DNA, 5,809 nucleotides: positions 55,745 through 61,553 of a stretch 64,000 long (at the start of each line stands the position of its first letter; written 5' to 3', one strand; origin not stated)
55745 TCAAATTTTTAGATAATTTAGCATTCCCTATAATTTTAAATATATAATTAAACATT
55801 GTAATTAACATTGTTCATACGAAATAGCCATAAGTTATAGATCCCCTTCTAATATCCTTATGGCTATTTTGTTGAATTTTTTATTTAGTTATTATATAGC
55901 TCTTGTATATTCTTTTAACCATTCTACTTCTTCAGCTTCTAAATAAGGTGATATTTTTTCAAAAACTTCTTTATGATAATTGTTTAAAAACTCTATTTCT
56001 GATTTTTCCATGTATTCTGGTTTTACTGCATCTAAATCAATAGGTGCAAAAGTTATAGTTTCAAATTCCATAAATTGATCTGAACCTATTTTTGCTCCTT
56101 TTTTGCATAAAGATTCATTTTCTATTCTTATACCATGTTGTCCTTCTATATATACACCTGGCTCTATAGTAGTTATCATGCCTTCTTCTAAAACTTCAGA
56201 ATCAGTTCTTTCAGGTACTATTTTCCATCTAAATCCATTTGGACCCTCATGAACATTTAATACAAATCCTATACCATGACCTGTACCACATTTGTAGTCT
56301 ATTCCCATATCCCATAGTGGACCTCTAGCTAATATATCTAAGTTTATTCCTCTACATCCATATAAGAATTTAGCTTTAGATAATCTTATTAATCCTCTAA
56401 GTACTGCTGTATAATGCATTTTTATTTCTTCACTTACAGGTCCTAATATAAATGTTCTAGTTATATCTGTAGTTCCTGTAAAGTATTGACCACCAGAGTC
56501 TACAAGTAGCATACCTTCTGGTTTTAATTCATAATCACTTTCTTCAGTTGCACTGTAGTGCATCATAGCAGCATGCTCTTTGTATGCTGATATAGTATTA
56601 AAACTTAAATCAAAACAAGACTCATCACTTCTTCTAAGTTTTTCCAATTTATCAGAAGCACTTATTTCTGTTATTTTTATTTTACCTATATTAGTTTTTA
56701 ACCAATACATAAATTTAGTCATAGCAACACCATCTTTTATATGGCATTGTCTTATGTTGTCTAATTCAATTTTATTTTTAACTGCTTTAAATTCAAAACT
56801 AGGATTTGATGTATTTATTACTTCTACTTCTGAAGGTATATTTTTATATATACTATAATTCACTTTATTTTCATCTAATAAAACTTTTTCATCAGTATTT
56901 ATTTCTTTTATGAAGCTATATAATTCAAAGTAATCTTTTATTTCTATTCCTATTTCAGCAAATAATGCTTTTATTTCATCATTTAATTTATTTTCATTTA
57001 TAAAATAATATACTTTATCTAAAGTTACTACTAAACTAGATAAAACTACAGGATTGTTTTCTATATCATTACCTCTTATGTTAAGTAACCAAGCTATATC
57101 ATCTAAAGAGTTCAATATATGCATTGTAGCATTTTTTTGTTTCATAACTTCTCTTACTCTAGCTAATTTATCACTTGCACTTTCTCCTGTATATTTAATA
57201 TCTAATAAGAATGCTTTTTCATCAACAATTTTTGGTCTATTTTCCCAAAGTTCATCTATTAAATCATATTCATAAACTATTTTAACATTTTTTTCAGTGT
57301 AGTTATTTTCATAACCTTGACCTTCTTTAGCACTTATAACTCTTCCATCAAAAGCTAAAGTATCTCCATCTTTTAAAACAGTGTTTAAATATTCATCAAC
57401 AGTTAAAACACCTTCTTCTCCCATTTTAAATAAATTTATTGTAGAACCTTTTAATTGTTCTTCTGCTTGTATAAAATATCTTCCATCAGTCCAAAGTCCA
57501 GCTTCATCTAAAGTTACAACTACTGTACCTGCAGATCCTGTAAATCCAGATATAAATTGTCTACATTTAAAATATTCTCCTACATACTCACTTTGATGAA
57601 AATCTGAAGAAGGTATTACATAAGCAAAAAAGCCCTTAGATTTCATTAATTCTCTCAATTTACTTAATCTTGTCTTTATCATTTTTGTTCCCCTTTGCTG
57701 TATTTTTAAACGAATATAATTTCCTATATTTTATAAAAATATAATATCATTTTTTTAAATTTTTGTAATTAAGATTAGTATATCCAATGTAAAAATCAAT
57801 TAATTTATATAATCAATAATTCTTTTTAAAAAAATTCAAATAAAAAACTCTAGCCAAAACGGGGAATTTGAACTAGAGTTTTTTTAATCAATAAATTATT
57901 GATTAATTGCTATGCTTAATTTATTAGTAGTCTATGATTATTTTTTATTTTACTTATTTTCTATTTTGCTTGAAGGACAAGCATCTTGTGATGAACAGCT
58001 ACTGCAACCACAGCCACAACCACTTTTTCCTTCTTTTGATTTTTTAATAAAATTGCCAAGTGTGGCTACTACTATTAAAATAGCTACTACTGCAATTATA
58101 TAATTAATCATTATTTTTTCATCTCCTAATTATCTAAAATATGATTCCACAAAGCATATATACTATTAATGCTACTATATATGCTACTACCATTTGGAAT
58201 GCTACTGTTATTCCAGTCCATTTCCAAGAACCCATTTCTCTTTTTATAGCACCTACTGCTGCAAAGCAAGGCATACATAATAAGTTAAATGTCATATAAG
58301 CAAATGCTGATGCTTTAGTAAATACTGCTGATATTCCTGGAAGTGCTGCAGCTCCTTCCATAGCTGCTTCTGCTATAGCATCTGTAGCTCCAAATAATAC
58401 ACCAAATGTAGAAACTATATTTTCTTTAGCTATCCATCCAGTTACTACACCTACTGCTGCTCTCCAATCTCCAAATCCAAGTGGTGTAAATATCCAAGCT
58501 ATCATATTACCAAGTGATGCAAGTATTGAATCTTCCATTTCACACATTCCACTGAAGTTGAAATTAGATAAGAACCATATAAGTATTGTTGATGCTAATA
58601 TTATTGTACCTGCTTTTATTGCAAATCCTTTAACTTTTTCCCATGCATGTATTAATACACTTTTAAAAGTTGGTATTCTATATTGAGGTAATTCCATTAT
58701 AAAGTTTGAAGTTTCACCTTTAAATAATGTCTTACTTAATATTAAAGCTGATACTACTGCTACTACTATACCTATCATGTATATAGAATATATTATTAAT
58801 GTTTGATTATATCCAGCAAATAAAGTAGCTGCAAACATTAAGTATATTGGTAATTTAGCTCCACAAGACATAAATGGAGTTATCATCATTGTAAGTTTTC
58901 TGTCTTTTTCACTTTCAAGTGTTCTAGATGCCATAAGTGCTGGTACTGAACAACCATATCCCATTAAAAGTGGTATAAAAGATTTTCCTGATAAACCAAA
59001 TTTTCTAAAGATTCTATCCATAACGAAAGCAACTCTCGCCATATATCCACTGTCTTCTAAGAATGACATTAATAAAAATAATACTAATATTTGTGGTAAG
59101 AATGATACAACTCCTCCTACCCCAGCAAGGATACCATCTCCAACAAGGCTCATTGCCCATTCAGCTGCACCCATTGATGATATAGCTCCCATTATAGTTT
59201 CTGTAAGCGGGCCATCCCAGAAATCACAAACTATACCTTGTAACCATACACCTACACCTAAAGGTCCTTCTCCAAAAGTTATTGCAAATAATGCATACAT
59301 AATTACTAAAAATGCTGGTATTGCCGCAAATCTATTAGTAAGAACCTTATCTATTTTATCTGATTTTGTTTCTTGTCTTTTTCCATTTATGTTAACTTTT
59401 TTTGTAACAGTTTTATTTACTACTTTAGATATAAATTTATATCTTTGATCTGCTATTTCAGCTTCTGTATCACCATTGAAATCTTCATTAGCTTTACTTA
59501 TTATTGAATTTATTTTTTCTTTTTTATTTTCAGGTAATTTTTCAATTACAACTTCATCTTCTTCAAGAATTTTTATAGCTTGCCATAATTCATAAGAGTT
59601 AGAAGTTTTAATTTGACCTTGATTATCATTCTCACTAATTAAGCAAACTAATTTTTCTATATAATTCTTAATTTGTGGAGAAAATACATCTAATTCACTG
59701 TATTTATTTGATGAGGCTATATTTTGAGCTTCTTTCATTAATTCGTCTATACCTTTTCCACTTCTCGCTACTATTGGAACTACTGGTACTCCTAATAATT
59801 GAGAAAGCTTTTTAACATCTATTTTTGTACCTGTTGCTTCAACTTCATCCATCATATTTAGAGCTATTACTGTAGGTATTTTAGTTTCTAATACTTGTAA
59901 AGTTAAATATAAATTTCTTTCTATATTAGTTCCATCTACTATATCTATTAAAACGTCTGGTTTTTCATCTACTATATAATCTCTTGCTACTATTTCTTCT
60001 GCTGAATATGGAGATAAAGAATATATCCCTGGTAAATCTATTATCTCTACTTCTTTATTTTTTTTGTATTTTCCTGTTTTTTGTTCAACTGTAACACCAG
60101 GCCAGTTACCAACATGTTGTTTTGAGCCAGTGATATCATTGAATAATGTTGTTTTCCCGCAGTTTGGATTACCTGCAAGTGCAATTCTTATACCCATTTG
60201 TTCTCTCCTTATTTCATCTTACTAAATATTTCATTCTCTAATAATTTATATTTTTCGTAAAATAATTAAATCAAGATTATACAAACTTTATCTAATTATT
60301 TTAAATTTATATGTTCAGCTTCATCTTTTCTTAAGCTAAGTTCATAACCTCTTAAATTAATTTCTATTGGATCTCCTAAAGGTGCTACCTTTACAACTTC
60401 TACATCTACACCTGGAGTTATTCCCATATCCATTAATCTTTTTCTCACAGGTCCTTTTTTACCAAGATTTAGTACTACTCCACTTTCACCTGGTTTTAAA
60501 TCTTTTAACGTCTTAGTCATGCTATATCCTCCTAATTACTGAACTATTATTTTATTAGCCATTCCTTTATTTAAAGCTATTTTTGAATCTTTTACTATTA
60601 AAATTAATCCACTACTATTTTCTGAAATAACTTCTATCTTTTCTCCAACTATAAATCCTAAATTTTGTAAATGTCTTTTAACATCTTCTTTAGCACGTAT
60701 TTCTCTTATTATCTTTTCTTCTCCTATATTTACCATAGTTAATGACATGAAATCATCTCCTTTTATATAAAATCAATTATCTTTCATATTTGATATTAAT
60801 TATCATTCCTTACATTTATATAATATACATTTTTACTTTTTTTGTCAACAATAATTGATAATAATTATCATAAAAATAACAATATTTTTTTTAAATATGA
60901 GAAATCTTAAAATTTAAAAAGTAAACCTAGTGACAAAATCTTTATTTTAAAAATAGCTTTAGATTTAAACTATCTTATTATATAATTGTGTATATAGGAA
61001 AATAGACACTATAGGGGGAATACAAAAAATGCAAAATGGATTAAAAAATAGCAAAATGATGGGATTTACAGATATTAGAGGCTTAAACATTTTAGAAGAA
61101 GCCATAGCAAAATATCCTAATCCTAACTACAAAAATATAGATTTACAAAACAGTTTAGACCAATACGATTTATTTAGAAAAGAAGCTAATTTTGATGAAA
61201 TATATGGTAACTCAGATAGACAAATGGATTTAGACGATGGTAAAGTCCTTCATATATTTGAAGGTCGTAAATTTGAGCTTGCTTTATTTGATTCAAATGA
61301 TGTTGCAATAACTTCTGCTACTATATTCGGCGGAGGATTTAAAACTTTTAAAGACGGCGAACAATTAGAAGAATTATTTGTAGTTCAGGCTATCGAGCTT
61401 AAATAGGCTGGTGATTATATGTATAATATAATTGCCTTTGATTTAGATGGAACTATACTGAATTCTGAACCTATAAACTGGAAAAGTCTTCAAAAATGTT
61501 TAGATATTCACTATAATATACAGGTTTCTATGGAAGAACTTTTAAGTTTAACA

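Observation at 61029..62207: Candidate new system: unknown ORF plus HAD phosphatase fused to a degenerate BFD-like Fe-S domain, next to feoAAB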

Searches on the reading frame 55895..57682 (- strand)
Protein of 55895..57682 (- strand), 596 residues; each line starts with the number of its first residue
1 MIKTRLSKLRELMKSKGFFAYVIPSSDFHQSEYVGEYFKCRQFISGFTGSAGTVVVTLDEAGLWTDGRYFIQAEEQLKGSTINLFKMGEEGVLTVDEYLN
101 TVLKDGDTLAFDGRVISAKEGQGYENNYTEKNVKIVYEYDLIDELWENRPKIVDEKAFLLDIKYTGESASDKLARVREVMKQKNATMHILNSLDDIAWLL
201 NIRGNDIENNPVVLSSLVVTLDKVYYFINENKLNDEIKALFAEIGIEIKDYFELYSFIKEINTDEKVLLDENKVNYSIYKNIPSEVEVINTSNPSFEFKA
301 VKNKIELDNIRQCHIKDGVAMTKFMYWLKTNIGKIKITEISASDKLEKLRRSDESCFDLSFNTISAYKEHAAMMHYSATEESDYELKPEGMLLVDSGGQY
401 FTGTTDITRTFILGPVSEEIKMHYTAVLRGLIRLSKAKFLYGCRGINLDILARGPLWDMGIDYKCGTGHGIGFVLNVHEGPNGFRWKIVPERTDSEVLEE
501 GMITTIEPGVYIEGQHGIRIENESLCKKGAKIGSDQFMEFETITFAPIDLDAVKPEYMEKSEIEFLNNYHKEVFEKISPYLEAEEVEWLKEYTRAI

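Call 80: search_protein_families(library=ncbifam, proteins=[window:55895-57682:-], max_evalue=0.00001)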
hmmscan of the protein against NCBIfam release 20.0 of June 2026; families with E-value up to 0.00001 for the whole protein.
window:55895-57682:- (596 aa): 4 families
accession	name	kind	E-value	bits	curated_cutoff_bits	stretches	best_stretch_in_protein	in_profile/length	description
NF040821.1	dipep_PepQ_Arch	equivalog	6.4e-20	71.4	630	1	209-530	32-335/346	Xaa-Pro dipeptidase PepQ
NF007310.0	PRK09795.1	equivalog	7.6e-19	67.7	393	1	268-526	94-340/361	aminopeptidase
NF010133.0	PRK13607.1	equivalog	3.5e-09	36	339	1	355-412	208-263/443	Xaa-Pro dipeptidase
NF008131.0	PRK10879.1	equivalog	1.2e-08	34.2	465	0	280-431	152-295/438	Xaa-Pro aminopeptidase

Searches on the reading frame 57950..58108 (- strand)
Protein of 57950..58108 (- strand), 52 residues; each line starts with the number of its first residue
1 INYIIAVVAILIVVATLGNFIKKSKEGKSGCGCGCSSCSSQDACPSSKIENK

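Call 3: search_protein_families(library=pfam, proteins=[window:57950-58108:-], max_evalue=1)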
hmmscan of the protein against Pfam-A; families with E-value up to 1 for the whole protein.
window:57950-58108:- (52 aa): 2 families
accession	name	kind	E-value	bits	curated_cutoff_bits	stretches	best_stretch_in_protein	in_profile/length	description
PF12669.12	FeoB_associated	-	7.5e-11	42.6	27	1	2-44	2-43/44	FeoB-associated Cys-rich membrane protein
PF10917.13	Fungus-induced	-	0.083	13.7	24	1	3-34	4-39/50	Fungus-induced protein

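Call 4: search_protein_families(library=ncbifam, proteins=[window:57950-58108:-], max_evalue=1)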
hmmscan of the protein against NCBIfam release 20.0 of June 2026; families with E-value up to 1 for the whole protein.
window:57950-58108:- (52 aa): 0 families

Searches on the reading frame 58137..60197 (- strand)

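Call 80: search_protein_families(library=ncbifam, proteins=[window:58137-60197:-], max_evalue=0.00001)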
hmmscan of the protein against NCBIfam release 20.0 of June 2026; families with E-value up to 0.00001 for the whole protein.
window:58137-60197:- (687 aa): 16 families
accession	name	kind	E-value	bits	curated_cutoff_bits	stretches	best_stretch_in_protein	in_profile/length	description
TIGR00437.1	feoB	equivalog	1.4e-194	648.2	315.65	1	9-654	1-594/594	ferrous iron transport protein B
NF007105.0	PRK09554.1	equivalog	9.9e-168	559.7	683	1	4-610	5-599/772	Fe(2+) transporter permease subunit FeoB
TIGR03594.1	GTPase_EngA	equivalog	2.1e-15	56.7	306.7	1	4-162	2-161/432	ribosome biogenesis GTPase Der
TIGR00231.1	small_GTP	domain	8.2e-14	51.7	42.5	1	3-156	4-161/164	GTP-binding protein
NF003255.0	PRK04213.1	equivalog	9.2e-13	48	164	1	4-62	11-66/204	GTP-binding protein EngB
NF000908.1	PRK00089.1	equivalog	3.1e-10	39.8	237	1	5-163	6-169/291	GTPase Era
TIGR03596.1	GTPase_YlqF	equivalog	1.9e-09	37.3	208.2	1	3-59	119-174/276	ribosome biogenesis GTPase YlqF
TIGR03918.1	GTP_HydF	equivalog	2.4e-09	36.6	325.55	1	3-171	8-176/392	[FeFe] hydrogenase H-cluster maturation GTPase HydF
TIGR00436.1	era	equivalog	8e-09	35.2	116.25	1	4-165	2-167/270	GTPase Era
NF008955.0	PRK12297.1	equivalog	1e-08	34.5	406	1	5-205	162-369/429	GTPase ObgE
TIGR02729.1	Obg_CgtA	equivalog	2.5e-08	33.3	280.25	1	5-159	160-326/329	Obg family GTPase CgtA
NF008956.1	PRK12299.1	equivalog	3.9e-08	32.6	300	1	5-160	161-324/327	GTPase ObgE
TIGR03598.1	GTPase_YsxC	equivalog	3.3e-07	30.2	124.45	1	3-155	19-183/186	ribosome biogenesis GTP-binding protein YihA/YsxC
NF007171.0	PRK09602.1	subfamily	6.7e-07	28.5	387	1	3-42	3-42/397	YchF-related putative GTPase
NF002828.0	PRK03003.1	equivalog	7.1e-06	24.9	631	0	5-157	43-196/477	ribosome biogenesis GTPase Der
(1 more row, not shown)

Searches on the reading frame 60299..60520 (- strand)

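Call 80: search_protein_families(library=ncbifam, proteins=[window:60299-60520:-], max_evalue=0.00001)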
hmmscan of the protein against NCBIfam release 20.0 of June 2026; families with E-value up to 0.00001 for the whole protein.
window:60299-60520:- (74 aa): 1 family
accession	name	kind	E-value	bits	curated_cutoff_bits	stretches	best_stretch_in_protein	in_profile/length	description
NF007106.0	PRK09555.1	equivalog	1.2e-12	47.4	102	1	25-73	22-70/75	ferrous iron transporter A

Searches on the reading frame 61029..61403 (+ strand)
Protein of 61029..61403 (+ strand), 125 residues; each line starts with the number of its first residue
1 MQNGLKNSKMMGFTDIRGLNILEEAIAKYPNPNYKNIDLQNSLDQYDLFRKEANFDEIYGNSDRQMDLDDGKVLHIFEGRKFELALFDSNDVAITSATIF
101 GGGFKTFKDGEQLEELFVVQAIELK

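Call 3: search_protein_families(library=pfam, proteins=[window:61029-61403:+], max_evalue=1)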
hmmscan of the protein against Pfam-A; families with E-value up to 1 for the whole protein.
window:61029-61403:+ (125 aa): 0 families

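Call 4: search_protein_families(library=ncbifam, proteins=[window:61029-61403:+], max_evalue=1)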
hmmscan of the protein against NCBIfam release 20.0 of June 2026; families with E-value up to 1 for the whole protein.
window:61029-61403:+ (125 aa): 1 family
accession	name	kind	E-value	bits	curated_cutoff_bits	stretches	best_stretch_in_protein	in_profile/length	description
NF008190.0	PRK10943.1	subfamily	0.085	12.8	137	1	88-114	25-51/69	cold shock-like protein CspC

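Call 11: find_homologous_proteins(query=window:61029-61403:+)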
Query window:61029-61403:+ (125 aa): 24 proteins with E <= 0.001 among 24 candidates.
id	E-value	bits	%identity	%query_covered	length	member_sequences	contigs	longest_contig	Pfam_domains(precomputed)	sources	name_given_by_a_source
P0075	5.8e-75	267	99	100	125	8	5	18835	-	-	-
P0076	4.1e-68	245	88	100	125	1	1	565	-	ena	-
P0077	3.6e-65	235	87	100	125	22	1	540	-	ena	-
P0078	9.4e-65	234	86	100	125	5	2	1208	-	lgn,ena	-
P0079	5.2e-63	228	84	100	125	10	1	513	-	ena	-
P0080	2.7e-62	226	83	100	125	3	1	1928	-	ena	-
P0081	1.0e-60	221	81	100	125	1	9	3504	-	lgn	-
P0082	2.4e-59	217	80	100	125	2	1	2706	-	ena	-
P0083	2.6e-59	216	79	100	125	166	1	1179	-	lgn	-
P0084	8.7e-59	215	79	100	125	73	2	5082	-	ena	-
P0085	5.1e-58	212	82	95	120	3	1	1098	-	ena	-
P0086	1.9e-57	210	78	100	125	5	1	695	-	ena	-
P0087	3.8e-57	209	78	100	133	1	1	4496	-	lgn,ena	-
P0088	2.7e-54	200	78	94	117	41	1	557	-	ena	-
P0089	7.3e-52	192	82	86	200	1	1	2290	PF13354.13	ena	-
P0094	1.3e-42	163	59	100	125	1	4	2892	-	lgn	-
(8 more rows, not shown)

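Call 28: search_protein_families(library=phrogs, proteins=[window:61029-61403:+], max_evalue=1)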
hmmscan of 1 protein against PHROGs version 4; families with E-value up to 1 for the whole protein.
window:61029-61403:+ (125 aa): 1 family
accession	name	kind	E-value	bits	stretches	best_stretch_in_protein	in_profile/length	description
phrog_2009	-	unknown function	0.037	15.1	1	31-62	28-59/184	-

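Call 38: search_solved_structures(query=A4, max_evalue=10, show_alignments=2)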
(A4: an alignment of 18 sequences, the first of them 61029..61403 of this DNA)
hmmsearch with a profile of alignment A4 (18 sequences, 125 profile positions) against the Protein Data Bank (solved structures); distinct sequences matched with E-value up to 10: 0.

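Call 39: search_protein_families(library=pfam, alignment_id=A4, max_evalue=10)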
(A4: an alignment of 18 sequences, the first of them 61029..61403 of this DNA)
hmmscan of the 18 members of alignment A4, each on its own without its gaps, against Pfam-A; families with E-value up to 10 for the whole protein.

A. member 1, window:61029-61403:+ (125 aa): 0 families

B. families by the number of members that match (of 18 scanned): 2 families
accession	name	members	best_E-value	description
PF16800.11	Endopep_inhib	1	0.012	IseA DL-endopeptidase inhibitor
PF11525.13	CopK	1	0.5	Copper resistance protein K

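Call 40: find_homologous_proteins(query=A4, max_evalue=0.1)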
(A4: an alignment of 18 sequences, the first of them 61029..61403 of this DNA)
Query A4 (18 sequences) (125 aa, profile of the alignment): 30 proteins with E <= 0.1 among 1214 candidates.
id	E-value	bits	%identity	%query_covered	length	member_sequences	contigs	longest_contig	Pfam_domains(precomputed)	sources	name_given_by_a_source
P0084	1.2e-71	256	79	100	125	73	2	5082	-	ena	-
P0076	2.9e-71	255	88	100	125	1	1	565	-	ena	-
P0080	8.2e-71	254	83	100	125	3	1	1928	-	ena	-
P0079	8.7e-71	254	84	100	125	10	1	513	-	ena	-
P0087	9.3e-71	253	78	100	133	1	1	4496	-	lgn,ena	-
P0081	9.9e-71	253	81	100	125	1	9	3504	-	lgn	-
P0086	1.7e-70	253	78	100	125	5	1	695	-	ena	-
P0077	2.6e-70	252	87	100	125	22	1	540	-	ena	-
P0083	2.7e-70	252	79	100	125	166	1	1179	-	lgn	-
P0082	8.3e-70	250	80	100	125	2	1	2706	-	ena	-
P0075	2.1e-69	249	99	100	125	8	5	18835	-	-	-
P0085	3.2e-69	248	82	95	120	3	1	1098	-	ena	-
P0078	5.8e-69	248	86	100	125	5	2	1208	-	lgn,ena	-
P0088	1.4e-64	233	78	94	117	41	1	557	-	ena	-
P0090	2.3e-64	233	67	100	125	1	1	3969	-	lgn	-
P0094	8.7e-61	221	59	100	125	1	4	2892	-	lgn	-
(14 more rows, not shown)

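Call 42: find_encoding_contigs(protein=P0094, flank=4000, max_places=3)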
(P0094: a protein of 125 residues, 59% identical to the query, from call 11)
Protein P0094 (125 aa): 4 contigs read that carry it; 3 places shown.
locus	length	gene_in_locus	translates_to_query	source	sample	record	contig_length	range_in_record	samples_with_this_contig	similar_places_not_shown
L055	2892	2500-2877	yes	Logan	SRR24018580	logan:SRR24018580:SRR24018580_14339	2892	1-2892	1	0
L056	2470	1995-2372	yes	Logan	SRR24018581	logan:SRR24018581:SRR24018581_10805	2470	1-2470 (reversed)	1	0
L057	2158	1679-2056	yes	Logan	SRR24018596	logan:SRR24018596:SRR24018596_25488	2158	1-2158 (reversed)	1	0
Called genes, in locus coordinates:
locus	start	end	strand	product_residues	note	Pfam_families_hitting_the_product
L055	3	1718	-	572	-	?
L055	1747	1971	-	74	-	PF04023:FeoA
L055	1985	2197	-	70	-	PF04023:FeoA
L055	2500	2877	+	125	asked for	-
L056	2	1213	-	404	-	?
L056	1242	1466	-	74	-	PF04023:FeoA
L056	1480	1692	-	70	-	PF04023:FeoA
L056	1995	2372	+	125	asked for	-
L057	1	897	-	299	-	?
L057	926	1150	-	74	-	PF04023:FeoA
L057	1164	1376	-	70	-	PF04023:FeoA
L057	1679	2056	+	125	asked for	-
